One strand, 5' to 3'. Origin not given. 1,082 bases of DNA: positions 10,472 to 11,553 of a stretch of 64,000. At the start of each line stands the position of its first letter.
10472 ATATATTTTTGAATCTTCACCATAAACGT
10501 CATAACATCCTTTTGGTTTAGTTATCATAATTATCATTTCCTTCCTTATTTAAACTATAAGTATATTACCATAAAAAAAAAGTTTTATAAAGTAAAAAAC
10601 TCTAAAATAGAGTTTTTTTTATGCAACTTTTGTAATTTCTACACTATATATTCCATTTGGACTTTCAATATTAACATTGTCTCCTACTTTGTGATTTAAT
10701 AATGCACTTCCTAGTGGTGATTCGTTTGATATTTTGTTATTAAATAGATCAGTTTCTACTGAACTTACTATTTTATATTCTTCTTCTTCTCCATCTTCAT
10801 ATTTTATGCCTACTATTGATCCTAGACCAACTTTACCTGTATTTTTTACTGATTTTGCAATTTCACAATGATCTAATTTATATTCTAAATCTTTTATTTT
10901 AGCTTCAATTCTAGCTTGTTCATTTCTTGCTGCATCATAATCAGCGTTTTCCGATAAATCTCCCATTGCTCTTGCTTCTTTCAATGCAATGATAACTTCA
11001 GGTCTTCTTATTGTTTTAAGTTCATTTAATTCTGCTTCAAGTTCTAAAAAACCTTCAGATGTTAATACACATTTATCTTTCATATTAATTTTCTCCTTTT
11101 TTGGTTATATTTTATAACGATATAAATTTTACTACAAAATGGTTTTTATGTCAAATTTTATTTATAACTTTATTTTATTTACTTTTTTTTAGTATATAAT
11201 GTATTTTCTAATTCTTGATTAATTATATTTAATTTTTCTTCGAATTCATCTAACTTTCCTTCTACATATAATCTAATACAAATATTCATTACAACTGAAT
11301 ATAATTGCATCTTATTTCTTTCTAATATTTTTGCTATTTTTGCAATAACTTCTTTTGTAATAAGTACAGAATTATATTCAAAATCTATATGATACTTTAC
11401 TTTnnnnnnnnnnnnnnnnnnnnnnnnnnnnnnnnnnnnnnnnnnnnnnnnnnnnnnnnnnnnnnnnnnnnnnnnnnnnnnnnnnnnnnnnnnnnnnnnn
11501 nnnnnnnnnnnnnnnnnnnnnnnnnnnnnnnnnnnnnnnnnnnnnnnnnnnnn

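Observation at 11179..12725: Tandem duplicated unknown genes (255 aa and 252 aa paralogs) next to the Hpt-REC gene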

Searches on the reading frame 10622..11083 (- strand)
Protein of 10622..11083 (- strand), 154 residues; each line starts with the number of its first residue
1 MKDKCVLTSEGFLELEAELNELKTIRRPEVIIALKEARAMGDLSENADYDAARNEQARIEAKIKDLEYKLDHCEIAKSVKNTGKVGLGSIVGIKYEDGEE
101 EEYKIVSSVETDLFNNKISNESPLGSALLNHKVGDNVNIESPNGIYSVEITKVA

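Call 33: find_related_loci(query=window:10622-11083:-, collection=genome_contigs, flank=10000)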
Query window:10622-11083:- (154 aa) in genome_contigs; peptide patterns used: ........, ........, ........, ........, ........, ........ (x = any residue, [..] = any of these).
421 stretches matched a pattern; 313 encode a relative of the query (tblastn E <= 1e-3); the best 80 are kept; 80 distinct loci.
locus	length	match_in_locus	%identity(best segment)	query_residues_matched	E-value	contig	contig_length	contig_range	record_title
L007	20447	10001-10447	75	5-153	1e-71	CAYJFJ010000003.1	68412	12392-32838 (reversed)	MAG TPA_asm: uncultured Muribaculaceae bacterium isolate ERP123703_co2_54 genome assembly, contig: NODE_140_length_68412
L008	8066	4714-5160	73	5-154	7e-69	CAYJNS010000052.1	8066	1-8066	MAG TPA_asm: uncultured Muribaculaceae bacterium isolate ERP123703_co3_316 genome assembly, contig: NODE_10696_length_80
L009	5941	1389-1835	72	6-154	1e-67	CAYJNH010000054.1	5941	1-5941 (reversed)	MAG TPA_asm: uncultured Muribaculaceae bacterium isolate ERP123703_co3_57 genome assembly, contig: NODE_15418_length_594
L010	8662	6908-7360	69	3-154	1e-65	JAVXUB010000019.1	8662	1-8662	MAG: Bacilli bacterium isolate CGS6M4-bin67 NODE_8474_length_8662_cov_11.351458, whole genome shotgun sequence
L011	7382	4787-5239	70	3-154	2e-63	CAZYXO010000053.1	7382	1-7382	MAG TPA_asm: uncultured Muribaculaceae bacterium isolate SRP192927_co6_780 genome assembly, contig: NODE_27128_length_73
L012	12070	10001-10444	70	7-154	5e-63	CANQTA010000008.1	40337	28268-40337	MAG: uncultured Bacilli bacterium isolate Lapin-012__bin21 genome assembly, contig: Lapin-012__NODE_1631_length_40337_co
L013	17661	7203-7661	64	2-154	1e-62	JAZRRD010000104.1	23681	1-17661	MAG: Bacilli bacterium isolate T1900045356_YK20190046.MAGScoT_cleanbin_000024 SGB_6794_k141_706625, whole genome shotgun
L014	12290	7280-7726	66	5-154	5e-61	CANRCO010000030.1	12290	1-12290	MAG: uncultured Bacilli bacterium isolate Lapin-027__bin76 genome assembly, contig: Lapin-027__NODE_5108_length_12290_co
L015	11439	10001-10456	71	3-154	6e-61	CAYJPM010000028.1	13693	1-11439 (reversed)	MAG TPA_asm: uncultured Muribaculaceae bacterium isolate ERP123703_co5_27 genome assembly, contig: NODE_2561_length_1369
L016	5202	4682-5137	68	3-154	2e-60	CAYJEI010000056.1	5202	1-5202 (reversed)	MAG TPA_asm: uncultured Muribaculaceae bacterium isolate ERP123703_co1_48 genome assembly, contig: NODE_16553_length_520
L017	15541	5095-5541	65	4-153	1e-59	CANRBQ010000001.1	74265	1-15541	MAG: uncultured Bacilli bacterium isolate Lapin-028__bin40 genome assembly, contig: Lapin-028__NODE_283_length_74265_cov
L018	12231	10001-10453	63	2-153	2e-59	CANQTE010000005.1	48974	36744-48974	MAG: uncultured Bacilli bacterium isolate Lapin-008__bin76 genome assembly, contig: Lapin-008__NODE_879_length_48974_cov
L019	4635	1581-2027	70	6-154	4e-59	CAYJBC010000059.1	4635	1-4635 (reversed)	MAG TPA_asm: uncultured Muribaculaceae bacterium isolate ERP123703_co1_167 genome assembly, contig: NODE_19129_length_46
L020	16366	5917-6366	67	5-154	1e-58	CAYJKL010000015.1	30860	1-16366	MAG TPA_asm: uncultured Muribaculaceae bacterium isolate ERP123703_co5_120 genome assembly, contig: NODE_656_length_3086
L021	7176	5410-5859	62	3-153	3e-58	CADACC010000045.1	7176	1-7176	MAG: uncultured Erysipelotrichaceae bacterium isolate RUG13160 genome assembly, contig: RUG13160_asm_45, whole genome sh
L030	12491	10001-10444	69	7-154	5e-57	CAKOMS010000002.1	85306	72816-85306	MAG: uncultured Bacilli bacterium isolate REFINED_METABAT215_TOP10_CONTIGS_1500_ASSEMBLY_K77_MERGED__Hadza_MoBio_hadza-A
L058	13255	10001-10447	65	5-154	5e-56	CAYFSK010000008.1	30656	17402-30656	MAG TPA_asm: uncultured Mycoplasma sp. isolate ERP107106_co1_81 genome assembly, contig: NODE_1333_length_30656_cov_7.10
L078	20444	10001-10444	66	5-153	4e-55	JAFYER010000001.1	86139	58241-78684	MAG: Bacilli bacterium isolate RGIG7022 Sheep_Rumen.Co__c616805, whole genome shotgun sequence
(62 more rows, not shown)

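Call 80: search_protein_families(library=pfam, proteins=[L030:7947-8819:+, L030:8825-9862:+, L058:8640-8915:+, L058:8966-9877:+, L078:9197-9412:+, L078:9422-9661:+], max_evalue=0.01)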
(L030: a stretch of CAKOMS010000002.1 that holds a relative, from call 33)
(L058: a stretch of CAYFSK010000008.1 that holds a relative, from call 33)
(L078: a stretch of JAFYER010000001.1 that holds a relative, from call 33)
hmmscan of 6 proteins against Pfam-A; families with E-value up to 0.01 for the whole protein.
L030:7947-8819:+ (291 aa): 1 family
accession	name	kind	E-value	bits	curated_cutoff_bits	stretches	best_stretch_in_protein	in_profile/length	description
PF04574.18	DUF592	-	0.0031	17.7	24.5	1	27-129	7-105/153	Protein of unknown function (DUF592)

L030:8825-9862:+ (346 aa): 1 family
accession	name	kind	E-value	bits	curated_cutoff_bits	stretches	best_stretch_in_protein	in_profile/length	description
PF12224.13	Amidoligase_2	-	3.3e-11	44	22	1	96-264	69-244/245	Putative amidoligase enzyme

L058:8640-8915:+ (92 aa): 1 family
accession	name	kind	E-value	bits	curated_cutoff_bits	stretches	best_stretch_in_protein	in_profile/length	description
PF04888.17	SseC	-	0.001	19.2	30.2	1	26-86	61-124/312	Secretion system effector C (SseC) like family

L058:8966-9877:+ (304 aa): 2 families
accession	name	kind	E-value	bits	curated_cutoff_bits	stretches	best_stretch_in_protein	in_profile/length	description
PF02661.23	Fic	-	7.7e-22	78.4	24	1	154-250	2-93/93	Fic/DOC family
PF12728.13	HTH_17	-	6.8e-05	23.5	27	1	3-39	4-39/51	Helix-turn-helix domain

L078:9197-9412:+ (72 aa): 0 families

L078:9422-9661:+ (80 aa): 0 families
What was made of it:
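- Tried and rejected: My idea that the L078 cargo is AbiQ/ToxN-like got no Pfam support (call 80).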

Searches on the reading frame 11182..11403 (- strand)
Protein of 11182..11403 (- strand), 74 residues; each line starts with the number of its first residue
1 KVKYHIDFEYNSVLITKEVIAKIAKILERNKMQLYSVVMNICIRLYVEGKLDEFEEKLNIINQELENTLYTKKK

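Call 41: search_protein_families(library=pfam, proteins=[window:11182-11403:-], max_evalue=10)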
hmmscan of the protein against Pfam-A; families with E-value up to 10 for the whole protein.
seq(74 aa): 1 family
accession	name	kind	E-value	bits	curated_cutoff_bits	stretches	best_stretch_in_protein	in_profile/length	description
PF14056.11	DUF4250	-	0.26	11.8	27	1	34-69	8-41/55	Domain of unknown function (DUF4250)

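Call 52: search_solved_structures(query=A3, max_evalue=10, show_alignments=3)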
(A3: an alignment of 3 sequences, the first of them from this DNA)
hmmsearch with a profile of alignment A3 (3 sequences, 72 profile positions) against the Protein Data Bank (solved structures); distinct sequences matched with E-value up to 10: 0.

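Call 72: search_protein_families(library=ncbifam, proteins=[window:11182-11403:-], max_evalue=10)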
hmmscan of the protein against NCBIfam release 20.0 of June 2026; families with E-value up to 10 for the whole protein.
seq(74 aa): 1 family
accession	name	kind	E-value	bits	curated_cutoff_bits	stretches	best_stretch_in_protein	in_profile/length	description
TIGR01149.1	mtrG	equivalog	0.12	12.3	50.65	1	47-66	17-36/70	tetrahydromethanopterin S-methyltransferase subunit MtrG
